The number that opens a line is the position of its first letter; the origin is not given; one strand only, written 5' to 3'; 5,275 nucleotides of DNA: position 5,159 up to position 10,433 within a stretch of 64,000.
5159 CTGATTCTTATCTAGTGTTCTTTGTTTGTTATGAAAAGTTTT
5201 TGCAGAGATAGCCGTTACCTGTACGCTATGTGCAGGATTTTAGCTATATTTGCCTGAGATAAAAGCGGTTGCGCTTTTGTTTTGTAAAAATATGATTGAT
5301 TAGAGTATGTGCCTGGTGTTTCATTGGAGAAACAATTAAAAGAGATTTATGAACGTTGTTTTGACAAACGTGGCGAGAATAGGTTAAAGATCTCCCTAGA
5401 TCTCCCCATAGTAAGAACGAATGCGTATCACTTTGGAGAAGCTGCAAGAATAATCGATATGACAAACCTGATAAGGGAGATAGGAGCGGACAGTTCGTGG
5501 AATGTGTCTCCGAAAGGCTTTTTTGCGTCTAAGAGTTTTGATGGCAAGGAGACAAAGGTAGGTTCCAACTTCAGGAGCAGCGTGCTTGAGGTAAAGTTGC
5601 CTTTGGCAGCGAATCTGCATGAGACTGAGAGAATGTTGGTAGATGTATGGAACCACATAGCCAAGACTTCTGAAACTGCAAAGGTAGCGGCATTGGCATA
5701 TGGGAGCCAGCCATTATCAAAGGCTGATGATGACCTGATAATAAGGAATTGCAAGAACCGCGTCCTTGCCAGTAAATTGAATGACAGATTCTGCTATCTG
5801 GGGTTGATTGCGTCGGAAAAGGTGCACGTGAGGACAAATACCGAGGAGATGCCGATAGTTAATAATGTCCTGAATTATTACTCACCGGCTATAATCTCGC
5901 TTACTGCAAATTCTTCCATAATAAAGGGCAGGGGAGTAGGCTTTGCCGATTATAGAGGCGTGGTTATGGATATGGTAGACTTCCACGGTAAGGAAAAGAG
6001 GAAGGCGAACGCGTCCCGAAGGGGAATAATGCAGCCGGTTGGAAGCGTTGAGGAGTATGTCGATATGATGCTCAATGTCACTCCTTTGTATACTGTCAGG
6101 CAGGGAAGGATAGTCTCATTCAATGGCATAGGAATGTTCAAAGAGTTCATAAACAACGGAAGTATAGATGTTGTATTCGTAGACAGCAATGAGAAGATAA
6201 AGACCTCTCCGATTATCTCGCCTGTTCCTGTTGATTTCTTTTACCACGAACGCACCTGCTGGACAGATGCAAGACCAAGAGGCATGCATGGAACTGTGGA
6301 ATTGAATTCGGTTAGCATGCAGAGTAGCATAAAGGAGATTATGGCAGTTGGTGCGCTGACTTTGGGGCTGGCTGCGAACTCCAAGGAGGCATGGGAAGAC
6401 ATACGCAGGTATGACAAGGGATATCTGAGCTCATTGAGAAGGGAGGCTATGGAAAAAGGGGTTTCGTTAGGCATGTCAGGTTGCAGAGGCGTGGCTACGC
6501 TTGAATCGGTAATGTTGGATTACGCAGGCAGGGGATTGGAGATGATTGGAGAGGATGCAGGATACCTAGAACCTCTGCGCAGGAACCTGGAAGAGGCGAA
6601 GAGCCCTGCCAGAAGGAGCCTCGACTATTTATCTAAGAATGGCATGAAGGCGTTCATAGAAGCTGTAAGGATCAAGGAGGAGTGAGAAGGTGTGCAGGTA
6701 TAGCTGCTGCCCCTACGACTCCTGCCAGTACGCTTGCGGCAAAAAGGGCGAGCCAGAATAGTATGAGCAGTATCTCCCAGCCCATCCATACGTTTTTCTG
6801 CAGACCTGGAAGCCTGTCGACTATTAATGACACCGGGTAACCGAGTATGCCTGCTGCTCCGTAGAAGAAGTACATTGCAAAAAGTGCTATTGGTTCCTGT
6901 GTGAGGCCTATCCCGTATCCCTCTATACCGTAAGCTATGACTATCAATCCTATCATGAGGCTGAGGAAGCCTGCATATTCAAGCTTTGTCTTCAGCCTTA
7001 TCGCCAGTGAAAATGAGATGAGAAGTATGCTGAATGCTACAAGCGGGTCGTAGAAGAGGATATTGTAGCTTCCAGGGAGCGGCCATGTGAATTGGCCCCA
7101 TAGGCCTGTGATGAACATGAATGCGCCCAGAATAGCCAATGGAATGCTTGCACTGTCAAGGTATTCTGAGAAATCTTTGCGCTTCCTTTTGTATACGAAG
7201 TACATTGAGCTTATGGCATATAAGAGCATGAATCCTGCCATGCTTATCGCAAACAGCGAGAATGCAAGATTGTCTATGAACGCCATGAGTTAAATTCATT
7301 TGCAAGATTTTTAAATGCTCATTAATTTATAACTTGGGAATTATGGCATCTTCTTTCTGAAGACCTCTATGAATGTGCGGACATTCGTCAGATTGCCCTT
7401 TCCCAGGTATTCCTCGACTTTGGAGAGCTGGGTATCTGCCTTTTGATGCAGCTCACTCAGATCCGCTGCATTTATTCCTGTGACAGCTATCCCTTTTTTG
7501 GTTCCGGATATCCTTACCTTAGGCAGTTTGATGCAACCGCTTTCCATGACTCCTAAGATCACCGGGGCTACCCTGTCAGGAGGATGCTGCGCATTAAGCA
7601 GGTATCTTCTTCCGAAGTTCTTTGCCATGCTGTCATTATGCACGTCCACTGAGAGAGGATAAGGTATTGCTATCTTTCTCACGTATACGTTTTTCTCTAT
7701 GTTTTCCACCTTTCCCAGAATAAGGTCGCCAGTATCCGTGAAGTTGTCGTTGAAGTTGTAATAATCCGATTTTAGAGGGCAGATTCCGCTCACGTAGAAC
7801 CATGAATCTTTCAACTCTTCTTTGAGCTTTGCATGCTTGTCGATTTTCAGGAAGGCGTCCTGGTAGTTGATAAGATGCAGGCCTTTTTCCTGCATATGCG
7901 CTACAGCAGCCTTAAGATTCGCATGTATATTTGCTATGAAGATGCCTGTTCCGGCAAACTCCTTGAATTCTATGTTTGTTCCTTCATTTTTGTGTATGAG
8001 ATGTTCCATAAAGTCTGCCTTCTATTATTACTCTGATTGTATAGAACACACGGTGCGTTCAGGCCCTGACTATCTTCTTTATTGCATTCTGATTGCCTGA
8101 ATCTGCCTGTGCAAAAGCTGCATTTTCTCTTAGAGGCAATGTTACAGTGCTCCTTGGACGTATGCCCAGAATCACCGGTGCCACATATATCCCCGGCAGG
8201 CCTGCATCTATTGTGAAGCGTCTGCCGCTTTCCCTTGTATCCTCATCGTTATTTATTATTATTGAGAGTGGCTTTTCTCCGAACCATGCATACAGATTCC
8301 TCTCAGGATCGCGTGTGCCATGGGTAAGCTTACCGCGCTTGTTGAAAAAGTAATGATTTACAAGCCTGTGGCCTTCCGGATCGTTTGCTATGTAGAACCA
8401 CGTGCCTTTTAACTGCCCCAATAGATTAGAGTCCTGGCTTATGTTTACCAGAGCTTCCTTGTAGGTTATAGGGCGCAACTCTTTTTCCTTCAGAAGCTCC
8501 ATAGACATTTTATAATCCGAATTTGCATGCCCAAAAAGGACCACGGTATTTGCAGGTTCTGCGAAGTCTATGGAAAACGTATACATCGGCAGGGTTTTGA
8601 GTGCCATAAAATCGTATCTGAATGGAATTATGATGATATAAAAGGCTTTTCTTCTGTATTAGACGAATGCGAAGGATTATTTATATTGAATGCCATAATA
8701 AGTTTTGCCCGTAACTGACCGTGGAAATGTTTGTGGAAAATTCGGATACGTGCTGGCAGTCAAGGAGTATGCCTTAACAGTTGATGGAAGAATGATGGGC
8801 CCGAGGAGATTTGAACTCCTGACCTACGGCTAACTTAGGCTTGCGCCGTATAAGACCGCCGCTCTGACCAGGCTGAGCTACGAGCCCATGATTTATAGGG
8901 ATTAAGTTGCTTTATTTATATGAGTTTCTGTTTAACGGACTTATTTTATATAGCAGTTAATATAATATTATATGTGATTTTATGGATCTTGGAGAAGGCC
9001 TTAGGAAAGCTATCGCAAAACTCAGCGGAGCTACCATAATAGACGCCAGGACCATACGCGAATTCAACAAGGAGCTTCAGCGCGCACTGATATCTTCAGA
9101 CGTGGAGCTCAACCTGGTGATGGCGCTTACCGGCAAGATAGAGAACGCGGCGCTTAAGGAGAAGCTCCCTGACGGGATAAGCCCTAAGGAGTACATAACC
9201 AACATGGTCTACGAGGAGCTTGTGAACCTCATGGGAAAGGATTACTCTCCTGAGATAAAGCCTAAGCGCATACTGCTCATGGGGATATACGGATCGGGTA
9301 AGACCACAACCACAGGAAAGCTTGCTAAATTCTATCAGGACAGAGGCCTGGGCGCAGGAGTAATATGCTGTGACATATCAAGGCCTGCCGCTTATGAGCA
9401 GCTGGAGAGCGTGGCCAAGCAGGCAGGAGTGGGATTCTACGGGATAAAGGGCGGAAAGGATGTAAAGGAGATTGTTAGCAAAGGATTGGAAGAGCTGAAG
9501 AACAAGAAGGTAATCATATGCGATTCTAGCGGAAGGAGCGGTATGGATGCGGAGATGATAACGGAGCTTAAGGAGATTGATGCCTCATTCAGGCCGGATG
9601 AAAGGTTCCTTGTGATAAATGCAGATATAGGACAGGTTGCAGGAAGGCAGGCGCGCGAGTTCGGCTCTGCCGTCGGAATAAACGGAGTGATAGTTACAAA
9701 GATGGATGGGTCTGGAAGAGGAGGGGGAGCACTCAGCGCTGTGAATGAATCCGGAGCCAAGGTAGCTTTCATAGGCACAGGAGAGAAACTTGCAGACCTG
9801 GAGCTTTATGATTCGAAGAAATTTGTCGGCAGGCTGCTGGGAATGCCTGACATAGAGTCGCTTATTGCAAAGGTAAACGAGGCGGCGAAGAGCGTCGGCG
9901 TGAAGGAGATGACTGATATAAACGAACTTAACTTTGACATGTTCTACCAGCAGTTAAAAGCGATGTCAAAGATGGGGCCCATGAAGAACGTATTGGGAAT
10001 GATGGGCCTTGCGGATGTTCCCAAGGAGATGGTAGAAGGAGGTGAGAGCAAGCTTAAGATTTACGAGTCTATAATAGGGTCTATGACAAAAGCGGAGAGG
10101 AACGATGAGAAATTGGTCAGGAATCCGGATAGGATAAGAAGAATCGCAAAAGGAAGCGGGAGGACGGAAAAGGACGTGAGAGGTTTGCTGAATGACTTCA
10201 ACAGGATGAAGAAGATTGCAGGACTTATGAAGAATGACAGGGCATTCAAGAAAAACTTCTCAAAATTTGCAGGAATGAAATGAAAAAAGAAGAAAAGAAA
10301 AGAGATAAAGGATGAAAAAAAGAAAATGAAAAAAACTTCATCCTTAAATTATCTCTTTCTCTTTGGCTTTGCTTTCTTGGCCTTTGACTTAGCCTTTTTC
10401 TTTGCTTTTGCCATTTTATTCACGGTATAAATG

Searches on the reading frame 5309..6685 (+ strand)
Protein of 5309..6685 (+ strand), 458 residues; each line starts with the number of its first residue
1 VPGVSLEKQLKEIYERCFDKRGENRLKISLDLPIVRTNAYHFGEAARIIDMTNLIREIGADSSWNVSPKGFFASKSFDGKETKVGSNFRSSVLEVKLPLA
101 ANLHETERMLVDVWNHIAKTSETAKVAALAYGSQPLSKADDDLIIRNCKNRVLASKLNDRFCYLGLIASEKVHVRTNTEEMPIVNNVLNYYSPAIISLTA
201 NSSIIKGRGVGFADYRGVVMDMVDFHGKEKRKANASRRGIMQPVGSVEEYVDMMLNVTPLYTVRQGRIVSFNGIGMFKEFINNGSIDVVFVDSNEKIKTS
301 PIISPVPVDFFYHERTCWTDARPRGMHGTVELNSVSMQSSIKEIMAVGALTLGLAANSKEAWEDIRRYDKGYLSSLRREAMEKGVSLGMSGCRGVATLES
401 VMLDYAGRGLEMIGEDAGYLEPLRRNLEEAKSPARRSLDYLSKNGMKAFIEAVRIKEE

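Call 25: search_protein_families(library=pfam, proteins=[window:5309-6685:+], max_evalue=0.0001)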
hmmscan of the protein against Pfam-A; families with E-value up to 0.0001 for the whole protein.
window:5309-6685:+ (458 aa): 1 family
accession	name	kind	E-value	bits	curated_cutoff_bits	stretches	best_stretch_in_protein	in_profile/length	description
PF04107.18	GCS2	-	6.4e-07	29.5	21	1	82-332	36-233/291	Glutamate-cysteine ligase family 2(GCS2)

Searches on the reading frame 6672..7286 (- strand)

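Call 33: search_protein_families(library=pfam, proteins=[window:6672-7286:-], max_evalue=0.0001)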
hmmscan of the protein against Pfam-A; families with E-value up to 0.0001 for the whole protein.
window:6672-7286:- (204 aa): 1 family
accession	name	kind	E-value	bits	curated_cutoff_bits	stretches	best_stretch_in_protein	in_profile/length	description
PF06168.16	DUF981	-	8.3e-48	163.3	29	1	1-200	1-184/186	Protein of unknown function (DUF981)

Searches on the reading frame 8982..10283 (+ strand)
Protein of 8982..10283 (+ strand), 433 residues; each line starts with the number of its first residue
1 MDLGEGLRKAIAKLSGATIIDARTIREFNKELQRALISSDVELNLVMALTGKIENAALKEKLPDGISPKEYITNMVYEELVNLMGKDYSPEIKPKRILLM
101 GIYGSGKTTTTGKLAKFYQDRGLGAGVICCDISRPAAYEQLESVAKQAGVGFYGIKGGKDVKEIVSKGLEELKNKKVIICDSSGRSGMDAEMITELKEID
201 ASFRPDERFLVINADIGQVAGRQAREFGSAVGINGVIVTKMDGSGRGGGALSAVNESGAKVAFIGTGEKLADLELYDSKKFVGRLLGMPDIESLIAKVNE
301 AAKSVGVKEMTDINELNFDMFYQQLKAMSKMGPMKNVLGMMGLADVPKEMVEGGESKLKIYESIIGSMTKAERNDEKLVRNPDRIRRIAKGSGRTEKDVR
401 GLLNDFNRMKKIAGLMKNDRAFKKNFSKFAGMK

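Call 33: search_protein_families(library=pfam, proteins=[window:8982-10283:+], max_evalue=0.0001)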
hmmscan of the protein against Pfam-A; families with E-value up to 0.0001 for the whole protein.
window:8982-10283:+ (433 aa): 3 families
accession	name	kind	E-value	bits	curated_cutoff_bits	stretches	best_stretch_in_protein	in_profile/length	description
PF00448.28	SRP54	-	5.6e-59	199.5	22.7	1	95-287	2-196/196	SRP54-type protein, GTPase domain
PF02978.25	SRP_SPB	-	1.1e-25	90.2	27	1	316-412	2-90/91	Signal peptide binding domain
PF02881.24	SRP54_N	-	8.4e-15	55.2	22.4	1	3-80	1-75/75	SRP54-type protein, helical bundle domain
